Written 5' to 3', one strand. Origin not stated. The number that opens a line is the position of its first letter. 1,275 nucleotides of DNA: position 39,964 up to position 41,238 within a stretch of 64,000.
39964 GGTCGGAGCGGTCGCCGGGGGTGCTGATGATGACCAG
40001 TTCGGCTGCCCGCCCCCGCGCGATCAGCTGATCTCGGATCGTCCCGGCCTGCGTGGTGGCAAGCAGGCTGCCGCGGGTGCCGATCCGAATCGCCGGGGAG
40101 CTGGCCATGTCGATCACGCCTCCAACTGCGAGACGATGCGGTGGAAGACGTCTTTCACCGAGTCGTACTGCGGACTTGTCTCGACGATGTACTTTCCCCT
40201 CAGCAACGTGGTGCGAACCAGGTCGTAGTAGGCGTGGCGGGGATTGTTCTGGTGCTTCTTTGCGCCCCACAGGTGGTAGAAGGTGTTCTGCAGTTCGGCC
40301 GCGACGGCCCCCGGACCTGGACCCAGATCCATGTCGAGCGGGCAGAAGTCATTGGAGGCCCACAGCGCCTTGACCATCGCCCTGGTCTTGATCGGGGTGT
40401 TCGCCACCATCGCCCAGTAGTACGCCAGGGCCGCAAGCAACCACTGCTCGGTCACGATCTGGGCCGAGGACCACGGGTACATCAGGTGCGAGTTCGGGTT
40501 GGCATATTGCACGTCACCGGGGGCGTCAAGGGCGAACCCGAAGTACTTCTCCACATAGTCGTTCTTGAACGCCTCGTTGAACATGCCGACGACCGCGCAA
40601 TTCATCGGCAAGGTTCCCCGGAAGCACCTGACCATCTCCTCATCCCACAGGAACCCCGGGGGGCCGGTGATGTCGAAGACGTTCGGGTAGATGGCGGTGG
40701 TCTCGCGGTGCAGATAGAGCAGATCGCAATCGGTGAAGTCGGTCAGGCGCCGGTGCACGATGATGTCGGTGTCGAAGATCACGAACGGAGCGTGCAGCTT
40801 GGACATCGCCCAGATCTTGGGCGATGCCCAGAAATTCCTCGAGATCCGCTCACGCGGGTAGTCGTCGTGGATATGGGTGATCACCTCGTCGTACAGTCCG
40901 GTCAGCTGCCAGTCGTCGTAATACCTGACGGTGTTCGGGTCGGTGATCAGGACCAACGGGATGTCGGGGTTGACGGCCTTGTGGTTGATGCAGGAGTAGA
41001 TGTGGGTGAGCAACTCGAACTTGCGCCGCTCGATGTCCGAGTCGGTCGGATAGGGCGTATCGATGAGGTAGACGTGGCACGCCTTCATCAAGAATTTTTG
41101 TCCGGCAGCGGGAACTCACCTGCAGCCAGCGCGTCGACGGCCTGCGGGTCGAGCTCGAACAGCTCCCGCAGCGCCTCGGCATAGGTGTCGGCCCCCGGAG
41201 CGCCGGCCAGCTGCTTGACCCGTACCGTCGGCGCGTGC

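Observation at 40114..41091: Foreign-looking glycosyltransferase-like gene inserted into the hemA-hemC operon and coupled at both ends

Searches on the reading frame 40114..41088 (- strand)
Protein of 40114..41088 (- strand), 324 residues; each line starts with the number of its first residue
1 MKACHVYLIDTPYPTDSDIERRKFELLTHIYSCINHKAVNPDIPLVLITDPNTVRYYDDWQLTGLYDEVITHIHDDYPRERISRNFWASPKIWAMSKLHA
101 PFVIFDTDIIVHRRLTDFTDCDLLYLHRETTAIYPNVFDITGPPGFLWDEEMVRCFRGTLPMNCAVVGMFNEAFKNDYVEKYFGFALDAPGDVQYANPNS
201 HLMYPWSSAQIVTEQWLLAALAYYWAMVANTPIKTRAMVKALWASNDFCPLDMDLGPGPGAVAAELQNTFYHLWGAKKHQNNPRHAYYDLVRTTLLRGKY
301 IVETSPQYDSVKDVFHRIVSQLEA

Call 7: search_protein_families(library=pfam, proteins=[window:40114-41088:-], max_evalue=1)
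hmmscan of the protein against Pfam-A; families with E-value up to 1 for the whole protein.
window:40114-41088:- (324 aa): 1 family
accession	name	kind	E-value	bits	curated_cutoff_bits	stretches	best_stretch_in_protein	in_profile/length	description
PF20508.3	DUF6734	-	8.1e-08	32.4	27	1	22-224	25-218/286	Family of unknown function (DUF6734)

Call 8: search_protein_families(library=ncbifam, proteins=[window:40114-41088:-], max_evalue=1)
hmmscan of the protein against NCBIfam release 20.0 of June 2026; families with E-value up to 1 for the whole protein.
window:40114-41088:- (324 aa): 0 families

Call 9: search_solved_structures(query=window:40114-41088:-, max_evalue=10)
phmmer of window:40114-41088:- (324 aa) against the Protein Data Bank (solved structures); distinct sequences matched with E-value up to 10: 0.

Call 10: find_homologous_proteins(query=window:40114-41088:-)
Query window:40114-41088:- (324 aa): 56 proteins with E <= 0.001 among 669 candidates.
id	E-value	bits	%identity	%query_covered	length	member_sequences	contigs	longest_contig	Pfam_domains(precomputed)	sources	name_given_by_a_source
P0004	2.2e-228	775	100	100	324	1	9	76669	PF20508.4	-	-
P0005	9.1e-170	582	75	99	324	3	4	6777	PF20508.4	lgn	-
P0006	5.2e-166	570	73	100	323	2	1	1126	PF20508.4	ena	-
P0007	5.0e-165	567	74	100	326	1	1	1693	PF20508.4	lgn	-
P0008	4.5e-164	564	72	100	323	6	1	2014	PF20508.4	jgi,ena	jgi:hypothetical protein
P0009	5.4e-152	524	68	99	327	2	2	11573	PF20508.4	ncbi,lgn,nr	ncbi:MAG: hypothetical protein KIH64_004220 [Mycobacterium sp.]|nr:hypothetical protein [Mycobacteri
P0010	1.5e-150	519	68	99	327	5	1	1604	PF20508.4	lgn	-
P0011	8.3e-137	474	62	99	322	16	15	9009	PF20508.4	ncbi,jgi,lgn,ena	jgi:hypothetical protein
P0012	1.4e-136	473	63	99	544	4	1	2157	PF20508.4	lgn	-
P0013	8.9e-136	471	61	100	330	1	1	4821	PF20508.4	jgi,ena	jgi:hypothetical protein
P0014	2.8e-135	469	61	100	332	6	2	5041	PF20508.4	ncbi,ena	-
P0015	1.1e-133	464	60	99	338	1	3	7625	PF20508.4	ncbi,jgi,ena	ncbi:MAG: DUF6734 family protein [Mycobacteriaceae bacterium]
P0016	9.8e-133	461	58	99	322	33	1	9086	PF20508.4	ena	-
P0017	1.7e-129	450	59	99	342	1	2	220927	PF20508.4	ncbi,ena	-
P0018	2.6e-126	440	57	99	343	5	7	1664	PF20508.4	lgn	-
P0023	4.4e-118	412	55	99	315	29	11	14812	PF20508.4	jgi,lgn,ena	jgi:hypothetical protein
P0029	1.5e-113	398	54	99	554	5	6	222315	PF20508.4,PF13649.13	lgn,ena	-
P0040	1.5e-93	332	47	100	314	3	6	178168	PF20508.4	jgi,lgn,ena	jgi:hypothetical protein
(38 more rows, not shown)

Call 12: find_encoding_contigs(protein=P0005, flank=5000, max_places=4)
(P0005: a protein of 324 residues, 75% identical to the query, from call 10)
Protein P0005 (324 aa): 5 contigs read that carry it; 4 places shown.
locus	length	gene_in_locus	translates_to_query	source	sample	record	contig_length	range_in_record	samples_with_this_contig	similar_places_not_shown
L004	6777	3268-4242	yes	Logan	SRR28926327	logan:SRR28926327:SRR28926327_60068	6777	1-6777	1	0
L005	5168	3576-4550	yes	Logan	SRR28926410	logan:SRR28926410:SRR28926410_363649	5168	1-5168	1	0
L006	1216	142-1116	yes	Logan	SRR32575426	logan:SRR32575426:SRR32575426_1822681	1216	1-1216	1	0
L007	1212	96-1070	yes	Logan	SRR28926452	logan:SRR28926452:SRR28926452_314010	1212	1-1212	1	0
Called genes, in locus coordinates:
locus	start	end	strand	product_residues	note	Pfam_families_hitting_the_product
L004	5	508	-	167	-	PF13452:FAS1_DH_region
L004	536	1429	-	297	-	PF00702:Hydrolase, PF12710:HAD, PF08282:Hydrolase_3 (weak)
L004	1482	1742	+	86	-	PF05768:Glrx-like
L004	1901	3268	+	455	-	PF05201:GlutR_N, PF16912:Glu_dehyd_C (weak), PF01488:Shikimate_DH, PF03435:Sacchrp_dh_NADP, PF00745:GlutR_dimer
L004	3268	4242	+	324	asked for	PF20508:DUF6734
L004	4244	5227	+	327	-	PF01379:Porphobil_deam, PF03900:Porphobil_deamC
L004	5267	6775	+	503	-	?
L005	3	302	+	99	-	?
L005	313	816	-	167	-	PF13452:FAS1_DH_region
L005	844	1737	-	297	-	PF00702:Hydrolase, PF12710:HAD, PF08282:Hydrolase_3 (weak)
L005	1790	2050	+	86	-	PF05768:Glrx-like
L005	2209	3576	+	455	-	PF05201:GlutR_N, PF16912:Glu_dehyd_C (weak), PF01488:Shikimate_DH, PF03435:Sacchrp_dh_NADP, PF00745:GlutR_dimer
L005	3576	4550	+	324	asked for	PF20508:DUF6734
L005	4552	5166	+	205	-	?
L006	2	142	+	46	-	?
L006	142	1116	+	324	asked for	PF20508:DUF6734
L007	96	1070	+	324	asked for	PF20508:DUF6734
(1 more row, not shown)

Call 13: find_encoding_contigs(protein=P0009, flank=5000, max_places=4)
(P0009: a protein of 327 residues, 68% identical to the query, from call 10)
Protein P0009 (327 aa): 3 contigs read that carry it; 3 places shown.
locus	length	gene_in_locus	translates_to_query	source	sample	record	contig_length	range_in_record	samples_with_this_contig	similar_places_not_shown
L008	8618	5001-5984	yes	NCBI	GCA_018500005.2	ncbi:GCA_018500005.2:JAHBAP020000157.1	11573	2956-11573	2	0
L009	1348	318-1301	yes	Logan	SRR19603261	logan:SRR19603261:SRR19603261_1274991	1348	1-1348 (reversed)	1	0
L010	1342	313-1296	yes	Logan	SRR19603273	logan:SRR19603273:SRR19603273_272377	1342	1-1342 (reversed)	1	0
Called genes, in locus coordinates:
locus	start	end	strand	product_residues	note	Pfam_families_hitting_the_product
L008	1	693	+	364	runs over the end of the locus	PF01073:3Beta_HSD, PF01370:Epimerase, PF16363:GDP_Man_Dehyd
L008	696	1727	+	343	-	PF01553:Acyltransferase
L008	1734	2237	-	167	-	PF13452:FAS1_DH_region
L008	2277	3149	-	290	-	PF00702:Hydrolase, PF12710:HAD, PF08282:Hydrolase_3 (weak)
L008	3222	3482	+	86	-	PF05768:Glrx-like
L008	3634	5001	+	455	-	PF05201:GlutR_N, PF16912:Glu_dehyd_C (weak), PF01488:Shikimate_DH, PF03435:Sacchrp_dh_NADP (weak), PF00745:GlutR_dimer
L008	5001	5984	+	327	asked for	PF20508:DUF6734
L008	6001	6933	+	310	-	PF01379:Porphobil_deam, PF03900:Porphobil_deamC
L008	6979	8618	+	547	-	PF00590:TP_methylase, PF02602:HEM4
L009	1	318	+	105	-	?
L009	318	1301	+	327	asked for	PF20508:DUF6734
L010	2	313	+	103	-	?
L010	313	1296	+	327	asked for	PF20508:DUF6734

Call 14: find_encoding_contigs(protein=P0017, flank=6000, max_places=3)
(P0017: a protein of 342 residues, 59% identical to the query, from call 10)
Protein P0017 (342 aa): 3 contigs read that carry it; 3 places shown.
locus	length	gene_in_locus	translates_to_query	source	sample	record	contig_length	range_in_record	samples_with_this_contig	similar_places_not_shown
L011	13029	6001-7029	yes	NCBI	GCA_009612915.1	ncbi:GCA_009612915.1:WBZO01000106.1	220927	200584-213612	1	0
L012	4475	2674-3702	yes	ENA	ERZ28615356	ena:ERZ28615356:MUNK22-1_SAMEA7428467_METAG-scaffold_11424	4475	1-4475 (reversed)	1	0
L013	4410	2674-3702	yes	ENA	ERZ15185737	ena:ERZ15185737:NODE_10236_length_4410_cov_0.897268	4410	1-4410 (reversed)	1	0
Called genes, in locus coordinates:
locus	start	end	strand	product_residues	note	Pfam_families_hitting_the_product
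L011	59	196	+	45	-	PF12728:HTH_17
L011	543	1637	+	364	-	PF01073:3Beta_HSD, PF01370:Epimerase, PF16363:GDP_Man_Dehyd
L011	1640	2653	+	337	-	PF01553:Acyltransferase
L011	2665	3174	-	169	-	PF13452:FAS1_DH_region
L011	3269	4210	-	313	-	PF00702:Hydrolase, PF12710:HAD, PF08282:Hydrolase_3 (weak)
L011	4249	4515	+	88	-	PF05768:Glrx-like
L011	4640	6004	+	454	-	PF05201:GlutR_N, PF16912:Glu_dehyd_C (weak), PF01488:Shikimate_DH, PF03435:Sacchrp_dh_NADP (weak), PF00745:GlutR_dimer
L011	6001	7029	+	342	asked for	PF20508:DUF6734 (weak)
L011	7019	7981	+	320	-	PF01379:Porphobil_deam, PF03900:Porphobil_deamC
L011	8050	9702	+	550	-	PF00590:TP_methylase, PF02602:HEM4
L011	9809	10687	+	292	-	PF00490:ALAD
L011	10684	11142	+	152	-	-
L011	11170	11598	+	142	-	-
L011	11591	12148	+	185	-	PF27726:UCP026610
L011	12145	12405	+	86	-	-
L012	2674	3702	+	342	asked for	PF20508:DUF6734 (weak)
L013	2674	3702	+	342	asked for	PF20508:DUF6734 (weak)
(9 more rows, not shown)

Call 16: find_encoding_contigs(protein=P0029, flank=6000, max_places=3)
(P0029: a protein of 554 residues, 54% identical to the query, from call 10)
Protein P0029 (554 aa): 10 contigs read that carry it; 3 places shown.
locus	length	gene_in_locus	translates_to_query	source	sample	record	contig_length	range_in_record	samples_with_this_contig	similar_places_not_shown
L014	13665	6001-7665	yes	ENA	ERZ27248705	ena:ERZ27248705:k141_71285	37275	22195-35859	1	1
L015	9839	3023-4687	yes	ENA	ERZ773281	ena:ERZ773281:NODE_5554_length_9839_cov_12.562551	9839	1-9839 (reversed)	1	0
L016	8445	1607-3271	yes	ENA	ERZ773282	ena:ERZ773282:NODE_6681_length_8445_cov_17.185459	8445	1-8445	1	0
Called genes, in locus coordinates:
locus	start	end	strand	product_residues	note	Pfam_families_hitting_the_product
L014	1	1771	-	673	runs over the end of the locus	PF04536:TPM_phosphatase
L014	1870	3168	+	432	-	PF01966:HD, PF13286:HD_assoc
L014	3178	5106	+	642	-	PF01807:Zn_ribbon_DnaG, PF08275:DNAG_N, PF01751:Toprim, PF13155:Toprim_2, PF13662:Toprim_4, PF10410:DnaB_bind, PF08278:DnaG_DnaB_bind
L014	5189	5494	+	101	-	PF23710:DUF7155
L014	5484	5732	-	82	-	-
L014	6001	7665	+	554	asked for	PF20508:DUF6734 (weak), PF13649:Methyltransf_25 (faint)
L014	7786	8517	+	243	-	PF01988:VIT1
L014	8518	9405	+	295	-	PF25539:Bestrophin_2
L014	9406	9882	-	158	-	PF01047:MarR, PF12802:MarR_2, PF01638:HxlR (weak), PF13463:HTH_27 (weak)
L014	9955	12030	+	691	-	PF00005:ABC_tran, PF13555:AAA_29 (faint), PF02463:SMC_N (faint), PF13304:AAA_21 (faint), PF13476:AAA_23 (faint), PF00005:ABC_tran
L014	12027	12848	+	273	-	PF02361:CbiQ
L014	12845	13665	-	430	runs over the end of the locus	PF01547:SBP_bac_1, PF13416:SBP_bac_8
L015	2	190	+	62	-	?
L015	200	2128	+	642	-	PF01807:Zn_ribbon_DnaG, PF08275:DNAG_N, PF01751:Toprim, PF13155:Toprim_2, PF13662:Toprim_4, PF10410:DnaB_bind, PF08278:DnaG_DnaB_bind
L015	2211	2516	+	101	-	PF23710:DUF7155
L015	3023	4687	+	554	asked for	PF20508:DUF6734 (weak), PF13649:Methyltransf_25 (faint)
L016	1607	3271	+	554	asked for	PF20508:DUF6734 (weak), PF13649:Methyltransf_25 (faint)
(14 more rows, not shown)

Call 17: find_encoding_contigs(protein=P0040, flank=6000, max_places=3)
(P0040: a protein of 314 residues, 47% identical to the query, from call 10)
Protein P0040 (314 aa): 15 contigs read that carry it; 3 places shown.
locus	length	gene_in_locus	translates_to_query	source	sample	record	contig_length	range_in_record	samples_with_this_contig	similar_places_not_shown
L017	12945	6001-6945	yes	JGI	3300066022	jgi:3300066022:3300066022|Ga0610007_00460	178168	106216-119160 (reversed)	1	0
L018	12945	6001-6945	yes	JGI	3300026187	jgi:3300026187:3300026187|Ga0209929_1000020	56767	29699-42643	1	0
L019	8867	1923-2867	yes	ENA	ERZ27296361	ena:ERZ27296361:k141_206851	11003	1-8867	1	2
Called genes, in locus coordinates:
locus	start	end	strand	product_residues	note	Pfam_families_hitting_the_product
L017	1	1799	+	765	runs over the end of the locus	-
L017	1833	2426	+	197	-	-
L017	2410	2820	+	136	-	-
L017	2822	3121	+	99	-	-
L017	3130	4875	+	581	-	-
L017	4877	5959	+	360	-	-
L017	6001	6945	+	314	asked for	PF20508:DUF6734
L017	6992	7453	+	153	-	-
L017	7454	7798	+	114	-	-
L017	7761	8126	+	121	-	-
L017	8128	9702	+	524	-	PF03237:Terminase_6N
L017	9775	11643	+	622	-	PF07230:Portal_T4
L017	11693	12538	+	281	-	-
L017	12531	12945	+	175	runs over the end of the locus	-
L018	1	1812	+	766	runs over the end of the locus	-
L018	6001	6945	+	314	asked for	PF20508:DUF6734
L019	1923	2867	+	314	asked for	PF20508:DUF6734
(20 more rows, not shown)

Call 18: find_encoding_contigs(protein=P0023, flank=6000, max_places=3)
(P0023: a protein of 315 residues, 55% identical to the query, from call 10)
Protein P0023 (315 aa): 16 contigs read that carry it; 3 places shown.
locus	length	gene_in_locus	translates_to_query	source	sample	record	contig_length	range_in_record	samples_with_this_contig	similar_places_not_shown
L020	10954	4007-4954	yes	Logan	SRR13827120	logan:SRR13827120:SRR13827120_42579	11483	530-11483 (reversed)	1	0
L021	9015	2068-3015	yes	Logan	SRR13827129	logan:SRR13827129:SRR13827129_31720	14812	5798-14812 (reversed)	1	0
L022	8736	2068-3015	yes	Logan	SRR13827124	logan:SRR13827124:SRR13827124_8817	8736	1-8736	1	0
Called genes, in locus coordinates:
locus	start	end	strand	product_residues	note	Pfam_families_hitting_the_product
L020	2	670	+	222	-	?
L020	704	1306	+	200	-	-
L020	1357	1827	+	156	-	-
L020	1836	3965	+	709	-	-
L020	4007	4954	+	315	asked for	PF20508:DUF6734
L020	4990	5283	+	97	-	-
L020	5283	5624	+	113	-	-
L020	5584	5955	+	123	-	-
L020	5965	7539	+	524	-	PF03237:Terminase_6N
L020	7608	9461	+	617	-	PF07230:Portal_T4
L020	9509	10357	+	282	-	-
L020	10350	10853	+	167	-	-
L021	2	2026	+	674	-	?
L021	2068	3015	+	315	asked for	PF20508:DUF6734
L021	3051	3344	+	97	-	-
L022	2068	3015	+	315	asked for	PF20508:DUF6734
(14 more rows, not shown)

Call 19: search_protein_families(library=phrogs, proteins=[window:40114-41088:-, P0040, P0023], max_evalue=0.01)
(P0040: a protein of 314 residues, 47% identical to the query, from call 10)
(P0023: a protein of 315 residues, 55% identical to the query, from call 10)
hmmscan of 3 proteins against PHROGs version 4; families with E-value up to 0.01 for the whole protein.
window:40114-41088:- (324 aa): 0 families

P0040 (314 aa): 0 families

P0023 (315 aa): 0 families

Call 20: search_dna_similar(query=window:40114-41088:-, collection=phages, mode=protein, max_rows=30)
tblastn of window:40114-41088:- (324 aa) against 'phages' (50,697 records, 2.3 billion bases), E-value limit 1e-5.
No match.

Call 25: search_solved_structures(query=A1, max_evalue=10, show_alignments=2)
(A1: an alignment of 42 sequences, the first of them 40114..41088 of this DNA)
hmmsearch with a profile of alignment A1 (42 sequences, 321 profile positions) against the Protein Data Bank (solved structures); distinct sequences matched with E-value up to 10: 0.

Call 36: predict_structure(alignment_id=A1)
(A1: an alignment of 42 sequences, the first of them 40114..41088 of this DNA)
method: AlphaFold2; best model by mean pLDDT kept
length: 324 residues; sequences in the alignment: 42
mean_pLDDT: 92.9   pTM: 0.91
mean pLDDT of the five models: 92.9, 92.4, 91.5, 90.4, 89.1
residues with pLDDT >= 90: 248; 70-90: 72; 50-70: 4; < 50: 0
segments of 3 or more residues with pLDDT < 50: none
pLDDT, mean of each block of 10 residues (from residue 1): 95 79 93 97 98 93 96 96 94 98 97 96 96 89 95 97 97 98 97 89 85 96 98 96 86 73 88 87 90 95 94 94 92
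secondary structure, 60 per line:
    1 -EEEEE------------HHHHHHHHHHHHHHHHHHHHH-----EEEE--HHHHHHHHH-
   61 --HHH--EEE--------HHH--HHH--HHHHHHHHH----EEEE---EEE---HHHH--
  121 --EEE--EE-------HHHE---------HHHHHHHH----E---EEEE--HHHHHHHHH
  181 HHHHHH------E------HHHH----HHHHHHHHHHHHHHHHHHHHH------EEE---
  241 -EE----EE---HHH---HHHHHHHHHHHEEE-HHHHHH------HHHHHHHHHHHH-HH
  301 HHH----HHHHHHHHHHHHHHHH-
elements in order: E2-6 H19-39 E45-48 H51-59 E68-70 H89-97 E102-105 E109-111 H115-118 E123-125 H150-157 E166-169 H172-186 H200-203 H208-228 E235-237 H259-269 E270-272 H274-279 H286-297 H299-303 H308-323

Call 39: fold_search(model_id=the predicted structure, library=pdb)
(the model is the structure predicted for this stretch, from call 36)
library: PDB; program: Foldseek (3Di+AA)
matches with E <= 10: 936; with E <= 0.001: 82
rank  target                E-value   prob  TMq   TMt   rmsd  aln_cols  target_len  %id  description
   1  1zcu                  2.4e-06  1.00  0.43  0.51   9.2       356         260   14  apo form of the 162S mutant of glycogenin (released 2005-04-26)
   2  3usr                  2.6e-06  1.00  0.42  0.51   9.0       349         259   14  Structure of Y194F glycogenin mutant truncated at residue 270 (released 2011-12-14)
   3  8cvz_J                2.7e-06  1.00  0.43  0.52   8.7       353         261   14  Human glycogenin-1 and glycogen synthase-1 complex in the apo ordered state (released 2022-07-13)
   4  1ll0_E                3.2e-06  1.00  0.44  0.53   8.7       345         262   15  Crystal Structure of Rabbit Muscle Glycogenin (released 2002-05-15)
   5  3v90                  3.2e-06  1.00  0.43  0.51   9.1       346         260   15  Structure of T82M glycogenin mutant truncated at residue 270 (released 2012-01-25)
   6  1ll0_C                3.2e-06  1.00  0.41  0.49   9.5       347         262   15  Crystal Structure of Rabbit Muscle Glycogenin (released 2002-05-15)
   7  3v8y                  4.0e-06  1.00  0.42  0.50   9.3       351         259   13  Structure of apo-glycogenin truncated at residue 270 (released 2012-01-25)
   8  1ll0_D                4.0e-06  1.00  0.43  0.51   9.2       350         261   14  Crystal Structure of Rabbit Muscle Glycogenin (released 2002-05-15)
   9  8cvz_I                4.2e-06  1.00  0.43  0.51   9.1       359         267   14  Human glycogenin-1 and glycogen synthase-1 complex in the apo ordered state (released 2022-07-13)
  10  1ll0_A                4.5e-06  1.00  0.42  0.50   9.5       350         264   15  Crystal Structure of Rabbit Muscle Glycogenin (released 2002-05-15)
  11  1ll0_J                4.7e-06  1.00  0.34  0.42   8.8       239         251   17  Crystal Structure of Rabbit Muscle Glycogenin (released 2002-05-15)
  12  1ll0_H                5.0e-06  1.00  0.43  0.51   9.1       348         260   15  Crystal Structure of Rabbit Muscle Glycogenin (released 2002-05-15)
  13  4ueg_A                5.3e-06  1.00  0.42  0.53   8.1       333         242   13  Crystal structure of human glycogenin-2 catalytic domain (released 2014-12-24)
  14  3usq                  5.3e-06  1.00  0.40  0.48   9.9       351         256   13  Structure of D159S/Y194F glycogenin mutant truncated at residue 270 (released 2011-12-14)
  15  3v91                  5.6e-06  1.00  0.42  0.51   9.1       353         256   16  Structure of T82M glycogenin mutant truncated at residue 270 complexed with UDP-glucose (released 2012-01-25)
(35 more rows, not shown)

Call 40: fold_search(model_id=the predicted structure, library=viral)
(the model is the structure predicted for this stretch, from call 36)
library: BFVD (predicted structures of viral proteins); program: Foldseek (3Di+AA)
matches with E <= 10: 586; with E <= 0.001: 94
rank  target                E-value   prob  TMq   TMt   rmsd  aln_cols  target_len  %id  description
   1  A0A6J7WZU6            3.5e-07  1.00  0.44  0.51   8.0       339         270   11  Uncharacterized protein [uncultured Caudovirales phage]
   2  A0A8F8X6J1            6.1e-07  1.00  0.49  0.52   8.9       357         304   12  (no name in the UniProt tables at hand)
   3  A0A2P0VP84            1.2e-06  1.00  0.41  0.41  10.1       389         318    9  Glycosyltransferase family 8 protein [Tetraselmis virus 1]
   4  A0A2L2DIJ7            1.7e-06  1.00  0.49  0.55   8.9       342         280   10  p13-like protein [Acanthamoeba polyphaga mimivirus]
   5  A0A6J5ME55            2.2e-06  1.00  0.41  0.24   8.2       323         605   12  Glycosyltransferase, DXD sugar-binding motif [uncultured Caudovirales phage]
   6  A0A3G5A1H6            2.7e-06  1.00  0.48  0.52  10.1       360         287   11  UDP-glucuronate:xylan alpha-glucuronosyltransferase 2-like [Faunusvirus sp.]
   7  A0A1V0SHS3            2.7e-06  1.00  0.44  0.20   8.2       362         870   10  Glycosyltransferase [Klosneuvirus KNV1]
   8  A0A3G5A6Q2            3.0e-06  1.00  0.41  0.36  13.0       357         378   11  Uncharacterized protein [Hyperionvirus sp.]
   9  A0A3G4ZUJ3            3.3e-06  1.00  0.47  0.25  11.5       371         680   12  Glycosyltransferase [Edafosvirus sp.]
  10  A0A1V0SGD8            3.9e-06  1.00  0.45  0.32  10.3       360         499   13  Glycosyltransferase [Hokovirus HKV1]
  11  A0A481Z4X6            4.7e-06  1.00  0.48  0.14   9.6       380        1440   12  mRNA capping enzyme [Pithovirus LCPAC001]
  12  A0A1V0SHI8            6.5e-06  1.00  0.40  0.35  12.6       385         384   12  Glycosyltransferase [Klosneuvirus KNV1]
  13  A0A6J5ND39            8.7e-06  1.00  0.46  0.21   9.2       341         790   11  Glycosyltransferase, DXD sugar-binding motif [uncultured Caudovirales phage]
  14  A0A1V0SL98            8.7e-06  1.00  0.45  0.36   9.2       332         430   14  Glycosyltransferase [Klosneuvirus KNV1]
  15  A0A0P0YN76            8.7e-06  1.00  0.45  0.46   7.7       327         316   12  (no name in the UniProt tables at hand)
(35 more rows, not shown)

Call 41: search_protein_representatives(alignment_id=A1)
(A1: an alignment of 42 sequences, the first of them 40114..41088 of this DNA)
Query: 42 sequences, 321 profile positions. Proteins with E-value up to 0.001 (for the whole library): 713; up to 1e-10: 257; up to 1e-30: 23. The best 150 are listed.
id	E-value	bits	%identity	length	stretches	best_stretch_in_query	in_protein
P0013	1.8e-144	497.4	-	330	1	1-319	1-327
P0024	2.2e-125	434.6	-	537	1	1-319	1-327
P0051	3.3e-123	427.4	-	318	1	1-318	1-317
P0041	3.5e-105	368.2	-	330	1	52-282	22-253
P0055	1.2e-103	363.2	-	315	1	1-306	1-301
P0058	1.4e-98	346.5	-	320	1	1-307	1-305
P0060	9.3e-98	343.8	-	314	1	1-319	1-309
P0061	1.5e-95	336.5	-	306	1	1-312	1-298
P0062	1.0e-87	310.9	-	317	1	1-318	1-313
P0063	5.1e-86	305.3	-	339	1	1-318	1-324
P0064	6.8e-86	304.9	-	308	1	7-307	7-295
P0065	2.6e-82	293.1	-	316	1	1-296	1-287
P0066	7.7e-81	288.2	-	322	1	1-319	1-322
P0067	8.7e-79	281.5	-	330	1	1-312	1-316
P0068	1.1e-76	274.6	-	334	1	1-319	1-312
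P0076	2.4e-26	109.2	-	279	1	9-288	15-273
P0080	6.4e-24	101.2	-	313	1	1-280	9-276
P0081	2.0e-23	99.6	-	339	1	17-276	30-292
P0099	1.7e-20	90.0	-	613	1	16-195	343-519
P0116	2.2e-18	83.1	-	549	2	20-189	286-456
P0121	4.9e-18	81.9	-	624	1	16-217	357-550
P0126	1.4e-17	80.4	-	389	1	15-275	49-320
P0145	2.5e-16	76.3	-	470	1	5-249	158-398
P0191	4.4e-14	68.9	-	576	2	15-190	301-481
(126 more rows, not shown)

Call 42: search_protein_families(library=pfam, proteins=[P0029, P0076, P0080, P0081, P0099, P0116, P0121, P0145, P0126, P0191], max_evalue=0.01)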
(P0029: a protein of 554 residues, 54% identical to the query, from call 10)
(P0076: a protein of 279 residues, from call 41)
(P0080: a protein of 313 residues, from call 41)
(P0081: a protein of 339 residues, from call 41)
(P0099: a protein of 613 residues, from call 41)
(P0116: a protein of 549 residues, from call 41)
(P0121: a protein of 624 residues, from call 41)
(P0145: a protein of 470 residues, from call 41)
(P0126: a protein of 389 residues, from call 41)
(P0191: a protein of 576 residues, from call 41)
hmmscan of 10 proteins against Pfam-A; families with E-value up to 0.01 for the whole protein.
P0029 (554 aa): 5 families
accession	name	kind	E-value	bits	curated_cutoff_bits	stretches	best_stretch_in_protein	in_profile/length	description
PF20508.3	DUF6734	-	6.8e-06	26.1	27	1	39-134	26-115/286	Family of unknown function (DUF6734)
PF13649.12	Methyltransf_25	-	8.2e-06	26.9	27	1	407-489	1-89/97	Methyltransferase domain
PF08241.18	Methyltransf_11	-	0.00011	23.2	21.2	1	408-488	1-82/95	Methyltransferase domain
PF08242.18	Methyltransf_12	-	0.0018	19.4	30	1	409-490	2-89/98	Methyltransferase domain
PF00891.24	Methyltransf_2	-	0.0046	16.8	22.3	1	443-483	106-146/210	O-methyltransferase domain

P0076 (279 aa): 1 family
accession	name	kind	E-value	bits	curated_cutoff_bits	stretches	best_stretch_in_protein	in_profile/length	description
PF20508.3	DUF6734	-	4.5e-16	59.5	27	1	22-272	22-276/286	Family of unknown function (DUF6734)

P0080 (313 aa): 0 families

P0081 (339 aa): 1 family
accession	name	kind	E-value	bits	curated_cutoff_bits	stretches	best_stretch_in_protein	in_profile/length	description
PF20508.3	DUF6734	-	1.1e-06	28.7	27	1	35-252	27-245/286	Family of unknown function (DUF6734)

P0099 (613 aa): 3 families
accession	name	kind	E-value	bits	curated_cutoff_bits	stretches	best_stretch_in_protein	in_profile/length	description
PF11655.13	DUF2589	-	3e-14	54.1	23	1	15-156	1-153/154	Protein of unknown function (DUF2589)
PF20508.3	DUF6734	-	3.2e-13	50.2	27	1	351-551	29-230/286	Family of unknown function (DUF6734)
PF02368.24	Big_2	-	1.4e-05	25.4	22.8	1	200-228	36-64/79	Bacterial Ig-like domain (group 2)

P0116 (549 aa): 2 families
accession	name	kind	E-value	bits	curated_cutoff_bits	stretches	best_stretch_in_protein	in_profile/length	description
PF11655.13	DUF2589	-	1.1e-18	68.5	23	1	27-167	1-152/154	Protein of unknown function (DUF2589)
PF20508.3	DUF6734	-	6.7e-17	62.2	27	1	286-501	25-240/286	Family of unknown function (DUF6734)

P0121 (624 aa): 2 families
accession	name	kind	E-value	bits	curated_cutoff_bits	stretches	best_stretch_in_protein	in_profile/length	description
PF11655.13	DUF2589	-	5.1e-16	59.8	23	1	26-160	1-152/154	Protein of unknown function (DUF2589)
PF20508.3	DUF6734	-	3.4e-14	53.4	27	1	360-610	24-279/286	Family of unknown function (DUF6734)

P0145 (470 aa): 1 family
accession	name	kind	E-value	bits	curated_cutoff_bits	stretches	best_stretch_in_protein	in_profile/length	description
PF20508.3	DUF6734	-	2.9e-17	63.4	27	1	171-431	25-280/286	Family of unknown function (DUF6734)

P0126 (389 aa): 1 family
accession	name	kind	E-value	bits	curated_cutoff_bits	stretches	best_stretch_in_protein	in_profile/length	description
PF20508.3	DUF6734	-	4.2e-06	26.8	27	1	46-279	17-237/286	Family of unknown function (DUF6734)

P0191 (576 aa): 2 families
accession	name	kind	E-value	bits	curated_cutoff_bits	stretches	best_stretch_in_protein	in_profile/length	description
PF11655.13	DUF2589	-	2.7e-16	60.7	23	1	26-159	1-151/154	Protein of unknown function (DUF2589)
PF20508.3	DUF6734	-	4.2e-12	46.5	27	1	303-515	22-230/286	Family of unknown function (DUF6734)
